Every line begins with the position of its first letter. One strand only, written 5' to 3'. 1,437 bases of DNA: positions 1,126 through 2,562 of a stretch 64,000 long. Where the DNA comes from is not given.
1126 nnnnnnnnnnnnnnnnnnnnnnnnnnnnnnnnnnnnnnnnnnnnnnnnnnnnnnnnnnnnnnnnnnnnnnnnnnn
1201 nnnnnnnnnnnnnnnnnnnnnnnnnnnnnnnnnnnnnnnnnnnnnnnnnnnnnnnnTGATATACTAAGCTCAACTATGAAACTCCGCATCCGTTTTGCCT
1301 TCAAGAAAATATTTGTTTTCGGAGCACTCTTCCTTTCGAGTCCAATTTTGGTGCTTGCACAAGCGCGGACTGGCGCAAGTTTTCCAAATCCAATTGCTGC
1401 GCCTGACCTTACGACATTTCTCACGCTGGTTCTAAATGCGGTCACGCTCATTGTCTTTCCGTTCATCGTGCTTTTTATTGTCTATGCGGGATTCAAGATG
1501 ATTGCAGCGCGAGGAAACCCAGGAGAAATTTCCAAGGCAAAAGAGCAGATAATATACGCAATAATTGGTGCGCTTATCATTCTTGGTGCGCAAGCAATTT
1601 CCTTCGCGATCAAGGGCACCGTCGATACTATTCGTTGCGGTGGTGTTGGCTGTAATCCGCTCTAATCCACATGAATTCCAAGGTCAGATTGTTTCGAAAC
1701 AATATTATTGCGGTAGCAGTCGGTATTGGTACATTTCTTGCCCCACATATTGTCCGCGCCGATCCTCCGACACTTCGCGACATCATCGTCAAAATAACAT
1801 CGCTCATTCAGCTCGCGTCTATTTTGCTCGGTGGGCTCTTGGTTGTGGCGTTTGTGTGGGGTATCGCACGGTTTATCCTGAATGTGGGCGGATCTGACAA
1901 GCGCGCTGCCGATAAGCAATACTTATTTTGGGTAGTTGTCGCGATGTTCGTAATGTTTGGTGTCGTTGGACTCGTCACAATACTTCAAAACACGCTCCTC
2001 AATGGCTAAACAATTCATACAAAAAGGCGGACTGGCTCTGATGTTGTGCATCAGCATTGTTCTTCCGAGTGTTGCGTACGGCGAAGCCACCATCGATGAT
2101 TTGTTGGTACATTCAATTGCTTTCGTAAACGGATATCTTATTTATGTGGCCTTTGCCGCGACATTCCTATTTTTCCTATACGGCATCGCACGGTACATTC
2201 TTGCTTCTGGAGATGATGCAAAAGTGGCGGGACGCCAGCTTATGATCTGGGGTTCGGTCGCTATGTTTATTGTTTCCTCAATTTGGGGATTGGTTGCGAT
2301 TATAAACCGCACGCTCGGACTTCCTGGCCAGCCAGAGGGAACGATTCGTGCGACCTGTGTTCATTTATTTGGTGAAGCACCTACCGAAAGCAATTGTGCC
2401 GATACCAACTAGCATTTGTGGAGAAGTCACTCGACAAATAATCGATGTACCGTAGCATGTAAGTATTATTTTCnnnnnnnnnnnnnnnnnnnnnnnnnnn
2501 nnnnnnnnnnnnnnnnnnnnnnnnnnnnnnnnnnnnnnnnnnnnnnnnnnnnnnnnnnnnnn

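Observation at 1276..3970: Tandem array of seven paralogous two-TM 'pilin-like' (VirB2/TrbC-type) genes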

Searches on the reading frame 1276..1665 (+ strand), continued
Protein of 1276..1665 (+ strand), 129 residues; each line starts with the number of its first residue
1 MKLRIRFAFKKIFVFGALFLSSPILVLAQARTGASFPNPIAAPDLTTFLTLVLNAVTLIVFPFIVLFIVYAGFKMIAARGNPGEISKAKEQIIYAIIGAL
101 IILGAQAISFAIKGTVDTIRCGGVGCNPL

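Call 53: search_protein_families(library=ncbifam, proteins=[window:1276-1665:+, L001:3206-4507:+], max_evalue=0.01)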
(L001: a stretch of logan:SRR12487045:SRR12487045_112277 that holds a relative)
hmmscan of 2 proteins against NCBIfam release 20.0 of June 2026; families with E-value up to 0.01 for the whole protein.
window:1276-1665:+ (129 aa): 1 family
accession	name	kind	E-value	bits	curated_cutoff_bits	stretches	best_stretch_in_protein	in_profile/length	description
NF045849.1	ICE_MMCAP2_0565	equivalog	1.4e-07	31.1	40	1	47-115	11-79/80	Mbov_0395 family pilin-like conjugal transfer protein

L001:3206-4507:+ (433 aa): 2 families
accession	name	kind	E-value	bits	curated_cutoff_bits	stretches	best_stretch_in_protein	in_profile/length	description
NF007011.0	PRK09474.1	equivalog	6.6e-05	21.9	291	1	37-183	29-167/396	maltose/maltodextrin ABC transporter substrate-binding protein MalE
TIGR03850.1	bind_CPR_0540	equivalog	0.0024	16.5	299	0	143-181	154-191/437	carbohydrate ABC transporter substrate-binding protein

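Call 59: find_related_loci(query=A4, collection=metagenome_contigs, flank=6000)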
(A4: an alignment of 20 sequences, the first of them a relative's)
Query A4 (433 aa) in metagenome_contigs; peptide patterns used: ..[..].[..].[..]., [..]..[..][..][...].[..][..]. (x = any residue, [..] = any of these).
600 stretches matched a pattern (row limit reached: there are more); 532 encode a relative of the query (tblastn E <= 1e-3); the best 80 are kept; 80 distinct loci.
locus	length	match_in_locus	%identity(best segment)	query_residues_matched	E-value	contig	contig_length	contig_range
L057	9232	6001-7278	44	7-430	4e-121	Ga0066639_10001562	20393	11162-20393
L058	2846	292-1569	43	7-430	6e-124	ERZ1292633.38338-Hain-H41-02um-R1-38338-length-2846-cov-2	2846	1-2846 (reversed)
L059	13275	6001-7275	45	7-432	4e-119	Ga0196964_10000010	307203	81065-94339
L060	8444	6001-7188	46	36-433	8e-118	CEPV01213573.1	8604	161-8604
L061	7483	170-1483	44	1-433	8e-118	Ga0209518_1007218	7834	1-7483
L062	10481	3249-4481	44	1-413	8e-112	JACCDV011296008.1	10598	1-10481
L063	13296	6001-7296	43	1-433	1e-111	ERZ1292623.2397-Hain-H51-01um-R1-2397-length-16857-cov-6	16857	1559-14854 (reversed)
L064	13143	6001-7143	47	39-421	5e-111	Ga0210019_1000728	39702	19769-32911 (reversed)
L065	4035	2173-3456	43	7-433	2e-111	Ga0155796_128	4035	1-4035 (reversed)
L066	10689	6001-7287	42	4-433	3e-108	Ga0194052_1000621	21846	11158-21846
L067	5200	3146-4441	42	10-433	2e-108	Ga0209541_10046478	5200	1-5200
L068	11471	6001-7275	40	5-428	4e-108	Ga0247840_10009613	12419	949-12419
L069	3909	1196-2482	42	3-433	2e-109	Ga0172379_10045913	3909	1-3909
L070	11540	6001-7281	43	7-433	1e-107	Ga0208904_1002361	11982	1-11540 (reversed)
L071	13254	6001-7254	42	7-426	2e-107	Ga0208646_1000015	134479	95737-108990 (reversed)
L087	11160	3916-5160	42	7-425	3e-105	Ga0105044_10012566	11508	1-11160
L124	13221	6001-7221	39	5-423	1e-99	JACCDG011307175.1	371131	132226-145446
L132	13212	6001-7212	42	29-433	4e-98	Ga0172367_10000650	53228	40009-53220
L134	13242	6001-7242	40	7-424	4e-98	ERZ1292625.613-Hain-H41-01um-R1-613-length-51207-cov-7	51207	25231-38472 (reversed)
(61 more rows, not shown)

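Call 67: search_dna_similar(query=window:1276-1665:+, collection=plasmids, mode=protein, max_evalue=1, max_rows=25)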
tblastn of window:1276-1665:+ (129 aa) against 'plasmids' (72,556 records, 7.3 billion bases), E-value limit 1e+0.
No match.
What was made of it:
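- Tried and rejected: tblastn of gene 1 against 72,556 plasmids gave no match at E up to 1 (call 67).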

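Call 78: search_protein_families(library=pfam, proteins=[L124:203-2524:+, L124:2537-4285:+, L132:3068-5383:+, L134:11344-13173:-, L087:7877-9658:-], max_evalue=0.00001)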
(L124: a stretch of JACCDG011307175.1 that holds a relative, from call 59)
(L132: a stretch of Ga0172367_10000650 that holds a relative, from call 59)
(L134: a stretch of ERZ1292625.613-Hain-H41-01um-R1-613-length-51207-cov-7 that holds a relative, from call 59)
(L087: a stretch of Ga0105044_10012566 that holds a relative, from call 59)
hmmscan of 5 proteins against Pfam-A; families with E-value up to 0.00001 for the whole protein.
L124:203-2524:+ (773 aa): 2 families
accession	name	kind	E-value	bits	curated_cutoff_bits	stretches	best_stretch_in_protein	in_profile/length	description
PF09848.15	SLFN-g3_helicase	-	3.4e-104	349.4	24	1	263-608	1-354/354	Schlafen group 3, DNA/RNA helicase domain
PF00717.28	Peptidase_S24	-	2.4e-26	92.2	23.3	1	646-764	1-116/116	Peptidase S24-like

L124:2537-4285:+ (582 aa): 0 families

L132:3068-5383:+ (771 aa): 0 families

L134:11344-13173:- (609 aa): 0 families

L087:7877-9658:- (593 aa): 0 families

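Call 79: search_protein_families(library=phrogs, proteins=[window:1276-1665:+], max_evalue=0.01)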
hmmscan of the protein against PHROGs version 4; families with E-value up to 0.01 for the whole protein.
window:1276-1665:+ (129 aa): 0 families

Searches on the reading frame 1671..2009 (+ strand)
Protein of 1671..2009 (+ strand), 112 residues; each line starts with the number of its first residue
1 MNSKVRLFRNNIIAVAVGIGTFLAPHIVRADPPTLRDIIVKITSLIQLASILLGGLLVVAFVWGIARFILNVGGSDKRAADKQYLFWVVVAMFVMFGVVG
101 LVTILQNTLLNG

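Call 3: search_protein_families(library=pfam, proteins=[window:1671-2009:+], max_evalue=1)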
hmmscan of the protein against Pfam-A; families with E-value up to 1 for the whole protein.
window:1671-2009:+ (112 aa): 4 families
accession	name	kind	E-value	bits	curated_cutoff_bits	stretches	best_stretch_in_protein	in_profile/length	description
PF18895.5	T4SS_pilin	-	4e-05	24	26.6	1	44-105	11-71/71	Type IV secretion system pilin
PF09980.14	DUF2214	-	0.06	13.7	34.1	1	45-103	38-94/147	Predicted membrane protein (DUF2214)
PF17247.7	DUF5316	-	0.29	11.4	28.7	1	38-93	4-58/74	Family of unknown function (DUF5316)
PF19764.4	DUF6251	-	0.32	11.3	26.5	1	49-83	85-119/126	Family of unknown function (DUF6251)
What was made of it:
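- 1671..2009 (+): Gene 2, 112 aa. A divergent member with leader ...VRA|D. PF18895 at 24.0 bits, just below the gathering score (call 3).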

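Call 53: search_protein_families(library=ncbifam, proteins=[window:1671-2009:+], max_evalue=0.01)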
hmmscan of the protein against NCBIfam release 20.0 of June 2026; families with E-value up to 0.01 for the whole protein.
window:1671-2009:+ (112 aa): 0 families

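Call 79: search_protein_families(library=phrogs, proteins=[window:1671-2009:+], max_evalue=0.01)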
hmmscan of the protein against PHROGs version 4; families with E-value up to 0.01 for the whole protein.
window:1671-2009:+ (112 aa): 0 families

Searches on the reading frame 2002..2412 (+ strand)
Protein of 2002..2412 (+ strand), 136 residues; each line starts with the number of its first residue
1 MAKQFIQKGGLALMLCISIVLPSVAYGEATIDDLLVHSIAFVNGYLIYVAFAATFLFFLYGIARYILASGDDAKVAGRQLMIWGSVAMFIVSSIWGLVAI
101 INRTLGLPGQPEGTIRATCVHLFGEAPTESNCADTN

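Call 3: search_protein_families(library=pfam, proteins=[window:2002-2412:+], max_evalue=1)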
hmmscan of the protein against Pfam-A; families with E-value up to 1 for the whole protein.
window:2002-2412:+ (136 aa): 1 family
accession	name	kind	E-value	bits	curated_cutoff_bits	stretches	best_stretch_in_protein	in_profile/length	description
PF18895.5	T4SS_pilin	-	0.7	10.4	26.6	1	47-100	17-70/71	Type IV secretion system pilin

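Call 53: search_protein_families(library=ncbifam, proteins=[window:2002-2412:+], max_evalue=0.01)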
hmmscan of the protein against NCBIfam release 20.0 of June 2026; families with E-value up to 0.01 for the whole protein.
window:2002-2412:+ (136 aa): 0 families

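Call 79: search_protein_families(library=phrogs, proteins=[window:2002-2412:+], max_evalue=0.01)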
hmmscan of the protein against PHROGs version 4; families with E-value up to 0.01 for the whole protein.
window:2002-2412:+ (136 aa): 0 families
